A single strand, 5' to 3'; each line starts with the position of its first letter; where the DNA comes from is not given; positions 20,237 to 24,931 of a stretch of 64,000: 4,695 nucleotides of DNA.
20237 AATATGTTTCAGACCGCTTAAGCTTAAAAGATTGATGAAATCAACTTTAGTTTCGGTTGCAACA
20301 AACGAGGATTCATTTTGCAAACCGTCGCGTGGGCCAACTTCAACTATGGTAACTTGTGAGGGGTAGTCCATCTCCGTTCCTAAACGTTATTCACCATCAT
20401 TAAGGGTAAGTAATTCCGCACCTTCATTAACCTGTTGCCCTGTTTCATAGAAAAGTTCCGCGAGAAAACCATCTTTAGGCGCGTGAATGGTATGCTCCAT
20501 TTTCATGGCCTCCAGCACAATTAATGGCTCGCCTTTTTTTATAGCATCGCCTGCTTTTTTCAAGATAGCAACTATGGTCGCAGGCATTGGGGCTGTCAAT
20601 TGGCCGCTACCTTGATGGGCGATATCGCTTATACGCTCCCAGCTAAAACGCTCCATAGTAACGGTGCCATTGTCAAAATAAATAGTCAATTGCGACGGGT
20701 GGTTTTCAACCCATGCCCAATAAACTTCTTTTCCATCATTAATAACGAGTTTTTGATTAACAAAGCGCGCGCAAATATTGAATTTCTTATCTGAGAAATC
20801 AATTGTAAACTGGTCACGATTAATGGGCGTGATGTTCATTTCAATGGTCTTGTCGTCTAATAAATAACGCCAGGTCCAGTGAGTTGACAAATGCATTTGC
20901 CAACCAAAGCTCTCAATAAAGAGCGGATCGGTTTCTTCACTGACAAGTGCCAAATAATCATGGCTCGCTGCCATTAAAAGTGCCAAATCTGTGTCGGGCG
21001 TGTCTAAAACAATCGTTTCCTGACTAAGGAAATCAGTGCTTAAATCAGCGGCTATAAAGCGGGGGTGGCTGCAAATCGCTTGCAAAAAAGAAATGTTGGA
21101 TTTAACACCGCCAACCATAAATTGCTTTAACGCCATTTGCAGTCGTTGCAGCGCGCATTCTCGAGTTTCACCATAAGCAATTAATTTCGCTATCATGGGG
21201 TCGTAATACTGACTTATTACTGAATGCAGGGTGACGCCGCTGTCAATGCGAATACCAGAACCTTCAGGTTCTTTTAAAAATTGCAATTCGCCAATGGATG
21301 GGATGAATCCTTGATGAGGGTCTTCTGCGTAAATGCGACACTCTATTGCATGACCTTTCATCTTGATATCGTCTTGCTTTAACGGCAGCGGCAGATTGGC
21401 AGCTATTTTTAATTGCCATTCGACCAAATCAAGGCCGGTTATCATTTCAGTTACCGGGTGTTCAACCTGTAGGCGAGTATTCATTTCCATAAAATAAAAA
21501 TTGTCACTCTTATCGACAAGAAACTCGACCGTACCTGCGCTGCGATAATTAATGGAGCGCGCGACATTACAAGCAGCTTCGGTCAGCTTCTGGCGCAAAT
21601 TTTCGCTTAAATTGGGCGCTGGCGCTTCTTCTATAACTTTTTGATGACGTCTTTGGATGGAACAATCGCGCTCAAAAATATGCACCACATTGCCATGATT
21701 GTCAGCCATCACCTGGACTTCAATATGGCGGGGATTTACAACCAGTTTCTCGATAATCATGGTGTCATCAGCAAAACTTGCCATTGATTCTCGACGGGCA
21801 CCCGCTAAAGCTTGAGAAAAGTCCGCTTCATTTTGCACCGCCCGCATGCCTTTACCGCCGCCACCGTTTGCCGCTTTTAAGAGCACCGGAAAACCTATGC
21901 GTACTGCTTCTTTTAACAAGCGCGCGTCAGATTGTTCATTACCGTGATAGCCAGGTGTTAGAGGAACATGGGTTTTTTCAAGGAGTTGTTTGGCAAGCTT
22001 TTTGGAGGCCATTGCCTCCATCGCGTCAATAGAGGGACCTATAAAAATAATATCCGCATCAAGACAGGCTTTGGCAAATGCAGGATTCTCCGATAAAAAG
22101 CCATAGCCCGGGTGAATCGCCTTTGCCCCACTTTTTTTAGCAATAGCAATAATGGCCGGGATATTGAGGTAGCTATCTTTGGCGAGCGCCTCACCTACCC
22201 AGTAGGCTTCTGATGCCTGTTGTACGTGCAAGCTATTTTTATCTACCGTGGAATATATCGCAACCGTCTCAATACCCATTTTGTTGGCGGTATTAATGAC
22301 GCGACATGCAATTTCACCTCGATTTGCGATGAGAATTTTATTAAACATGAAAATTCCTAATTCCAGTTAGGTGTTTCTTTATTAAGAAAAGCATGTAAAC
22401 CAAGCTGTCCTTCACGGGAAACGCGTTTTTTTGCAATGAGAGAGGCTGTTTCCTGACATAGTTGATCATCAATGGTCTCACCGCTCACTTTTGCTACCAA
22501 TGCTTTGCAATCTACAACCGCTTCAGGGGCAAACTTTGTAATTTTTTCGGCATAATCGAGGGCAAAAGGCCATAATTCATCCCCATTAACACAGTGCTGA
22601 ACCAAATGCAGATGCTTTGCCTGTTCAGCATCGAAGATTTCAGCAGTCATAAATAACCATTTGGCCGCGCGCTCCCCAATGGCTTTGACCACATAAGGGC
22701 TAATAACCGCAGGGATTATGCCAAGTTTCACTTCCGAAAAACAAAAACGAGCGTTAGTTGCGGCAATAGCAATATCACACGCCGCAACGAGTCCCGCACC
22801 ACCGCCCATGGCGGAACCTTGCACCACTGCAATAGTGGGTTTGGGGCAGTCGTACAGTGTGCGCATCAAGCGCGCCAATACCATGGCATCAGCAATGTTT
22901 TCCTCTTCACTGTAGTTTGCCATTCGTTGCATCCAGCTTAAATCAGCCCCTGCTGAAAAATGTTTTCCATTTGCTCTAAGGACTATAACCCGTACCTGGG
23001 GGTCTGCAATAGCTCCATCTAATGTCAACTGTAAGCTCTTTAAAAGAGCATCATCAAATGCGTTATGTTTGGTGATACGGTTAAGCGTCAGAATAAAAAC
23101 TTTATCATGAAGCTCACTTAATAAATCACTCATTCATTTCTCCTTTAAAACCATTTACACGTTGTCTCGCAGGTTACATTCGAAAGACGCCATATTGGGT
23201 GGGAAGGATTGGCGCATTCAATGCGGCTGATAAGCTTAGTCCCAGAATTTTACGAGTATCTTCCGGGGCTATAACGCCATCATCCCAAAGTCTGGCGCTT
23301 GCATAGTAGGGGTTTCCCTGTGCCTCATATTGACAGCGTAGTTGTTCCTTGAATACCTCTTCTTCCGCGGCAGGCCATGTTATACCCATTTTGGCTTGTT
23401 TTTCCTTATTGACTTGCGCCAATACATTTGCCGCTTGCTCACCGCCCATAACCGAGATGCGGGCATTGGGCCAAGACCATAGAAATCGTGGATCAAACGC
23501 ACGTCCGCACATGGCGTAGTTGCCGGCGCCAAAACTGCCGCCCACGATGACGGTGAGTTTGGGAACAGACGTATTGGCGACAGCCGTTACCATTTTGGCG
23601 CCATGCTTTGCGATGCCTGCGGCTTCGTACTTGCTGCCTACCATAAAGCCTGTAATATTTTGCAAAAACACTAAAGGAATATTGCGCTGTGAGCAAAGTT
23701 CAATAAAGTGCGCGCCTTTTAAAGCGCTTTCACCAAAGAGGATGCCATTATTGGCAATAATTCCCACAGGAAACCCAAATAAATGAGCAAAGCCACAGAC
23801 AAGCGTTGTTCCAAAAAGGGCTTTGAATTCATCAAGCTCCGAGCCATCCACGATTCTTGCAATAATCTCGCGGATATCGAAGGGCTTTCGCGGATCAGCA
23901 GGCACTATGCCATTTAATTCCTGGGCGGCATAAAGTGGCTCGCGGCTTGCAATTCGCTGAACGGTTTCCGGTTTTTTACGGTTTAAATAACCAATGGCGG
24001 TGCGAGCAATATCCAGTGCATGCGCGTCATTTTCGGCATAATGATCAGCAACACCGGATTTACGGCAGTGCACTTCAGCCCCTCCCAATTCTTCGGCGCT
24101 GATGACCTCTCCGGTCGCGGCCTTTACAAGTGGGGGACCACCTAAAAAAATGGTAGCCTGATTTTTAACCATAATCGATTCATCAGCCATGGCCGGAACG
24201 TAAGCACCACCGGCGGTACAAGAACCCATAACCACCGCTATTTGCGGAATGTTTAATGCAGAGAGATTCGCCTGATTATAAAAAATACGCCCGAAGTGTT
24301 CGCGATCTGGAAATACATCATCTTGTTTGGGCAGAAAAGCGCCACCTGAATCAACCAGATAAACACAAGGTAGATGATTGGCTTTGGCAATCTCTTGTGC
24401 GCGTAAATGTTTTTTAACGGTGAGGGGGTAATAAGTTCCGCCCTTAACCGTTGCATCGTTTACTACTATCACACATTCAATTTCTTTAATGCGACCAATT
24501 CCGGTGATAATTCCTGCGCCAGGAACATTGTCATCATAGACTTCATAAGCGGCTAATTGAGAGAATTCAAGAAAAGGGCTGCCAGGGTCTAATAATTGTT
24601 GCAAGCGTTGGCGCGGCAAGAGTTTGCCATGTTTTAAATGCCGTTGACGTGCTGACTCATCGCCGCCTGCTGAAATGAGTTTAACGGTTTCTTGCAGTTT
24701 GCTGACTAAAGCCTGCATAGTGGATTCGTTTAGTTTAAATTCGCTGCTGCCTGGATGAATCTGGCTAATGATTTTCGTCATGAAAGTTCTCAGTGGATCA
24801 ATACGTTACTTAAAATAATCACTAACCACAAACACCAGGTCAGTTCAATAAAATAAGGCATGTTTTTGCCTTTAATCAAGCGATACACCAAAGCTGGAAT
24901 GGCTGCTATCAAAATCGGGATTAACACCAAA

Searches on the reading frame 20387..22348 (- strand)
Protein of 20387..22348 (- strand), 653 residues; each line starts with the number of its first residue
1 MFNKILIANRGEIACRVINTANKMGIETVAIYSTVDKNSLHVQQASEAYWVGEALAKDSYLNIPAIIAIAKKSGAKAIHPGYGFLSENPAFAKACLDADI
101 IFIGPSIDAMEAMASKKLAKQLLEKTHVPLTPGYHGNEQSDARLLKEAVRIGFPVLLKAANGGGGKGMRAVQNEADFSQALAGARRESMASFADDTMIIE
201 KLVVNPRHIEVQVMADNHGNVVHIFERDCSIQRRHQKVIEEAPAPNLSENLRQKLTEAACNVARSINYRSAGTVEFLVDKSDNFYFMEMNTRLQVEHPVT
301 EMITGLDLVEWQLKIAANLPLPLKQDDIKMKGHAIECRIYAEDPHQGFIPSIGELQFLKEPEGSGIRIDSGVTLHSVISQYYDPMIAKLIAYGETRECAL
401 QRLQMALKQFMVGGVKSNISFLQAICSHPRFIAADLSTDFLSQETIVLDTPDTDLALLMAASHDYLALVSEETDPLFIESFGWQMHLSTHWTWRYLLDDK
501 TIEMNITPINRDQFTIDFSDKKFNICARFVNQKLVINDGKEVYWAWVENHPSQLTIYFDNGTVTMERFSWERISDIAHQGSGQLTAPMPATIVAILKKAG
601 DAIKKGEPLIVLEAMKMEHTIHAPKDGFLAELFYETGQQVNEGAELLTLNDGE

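Call 61: search_protein_families(library=pfam, proteins=[window:20387-22348:-], max_evalue=0.00001)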
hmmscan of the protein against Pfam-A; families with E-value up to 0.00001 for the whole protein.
window:20387-22348:- (653 aa): 7 families
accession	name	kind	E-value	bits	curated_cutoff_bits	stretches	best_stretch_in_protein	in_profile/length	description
PF02786.22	CPSase_L_D2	-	1.6e-76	257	19.8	1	116-322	2-209/211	Carbamoyl-phosphate synthase L chain, ATP binding domain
PF00289.28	Biotin_carb_N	-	1.3e-45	154.8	25.5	1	1-110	1-110/110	Biotin carboxylase, N-terminal domain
PF02785.25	Biotin_carb_C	-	2e-37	128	32.4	1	336-442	1-107/108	Biotin carboxylase C-terminal domain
PF00364.28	Biotin_lipoyl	-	6.7e-18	64.7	22.1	1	583-649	2-73/73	Biotin-requiring enzyme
PF07478.18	Dala_Dala_lig_C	-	5.1e-13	49.4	24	1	142-291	26-174/204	D-ala D-ala ligase C-terminus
PF02222.28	ATP-grasp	-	2e-10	41.1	27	1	122-292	2-162/179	ATP-grasp domain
PF13533.13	Biotin_lipoyl_2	-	1.7e-06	28.1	29.8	0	620-646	2-28/32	Biotin-lipoyl like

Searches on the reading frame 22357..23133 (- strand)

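Call 61: search_protein_families(library=pfam, proteins=[window:22357-23133:-], max_evalue=0.00001)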
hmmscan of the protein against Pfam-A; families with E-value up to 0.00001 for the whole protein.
window:22357-23133:- (258 aa): 2 families
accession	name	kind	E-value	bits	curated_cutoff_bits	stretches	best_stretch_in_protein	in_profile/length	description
PF00378.25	ECH_1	-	4.2e-47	161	27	1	10-258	4-249/251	Enoyl-CoA hydratase/isomerase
PF16113.10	ECH_2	-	3.8e-30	106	27.2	1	14-196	3-186/335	Enoyl-CoA hydratase/isomerase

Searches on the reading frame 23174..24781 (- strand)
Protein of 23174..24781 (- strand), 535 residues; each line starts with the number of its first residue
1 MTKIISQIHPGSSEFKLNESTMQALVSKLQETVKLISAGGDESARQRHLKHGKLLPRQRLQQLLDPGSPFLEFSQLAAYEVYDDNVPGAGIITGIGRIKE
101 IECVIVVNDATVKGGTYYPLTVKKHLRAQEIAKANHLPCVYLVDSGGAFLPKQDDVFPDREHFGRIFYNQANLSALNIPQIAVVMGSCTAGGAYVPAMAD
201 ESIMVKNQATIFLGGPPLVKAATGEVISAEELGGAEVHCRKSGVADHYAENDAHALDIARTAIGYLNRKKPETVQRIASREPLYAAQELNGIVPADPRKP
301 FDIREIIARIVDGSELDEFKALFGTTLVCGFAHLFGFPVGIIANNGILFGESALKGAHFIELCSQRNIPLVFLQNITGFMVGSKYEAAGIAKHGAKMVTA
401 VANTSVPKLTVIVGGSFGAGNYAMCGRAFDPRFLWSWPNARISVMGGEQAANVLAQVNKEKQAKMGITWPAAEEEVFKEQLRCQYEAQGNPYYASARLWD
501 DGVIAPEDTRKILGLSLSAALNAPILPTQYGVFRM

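Call 61: search_protein_families(library=pfam, proteins=[window:23174-24781:-], max_evalue=0.00001)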
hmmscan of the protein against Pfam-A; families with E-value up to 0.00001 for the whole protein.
window:23174-24781:- (535 aa): 2 families
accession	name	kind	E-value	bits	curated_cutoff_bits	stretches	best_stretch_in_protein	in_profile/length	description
PF01039.27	Carboxyl_trans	-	6.8e-157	523.5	22.3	1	48-525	2-483/493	Carboxyl transferase domain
PF03255.19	ACCA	-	2.3e-12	47.1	23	1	90-207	93-215/310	Acetyl co-enzyme A carboxylase carboxyltransferase-like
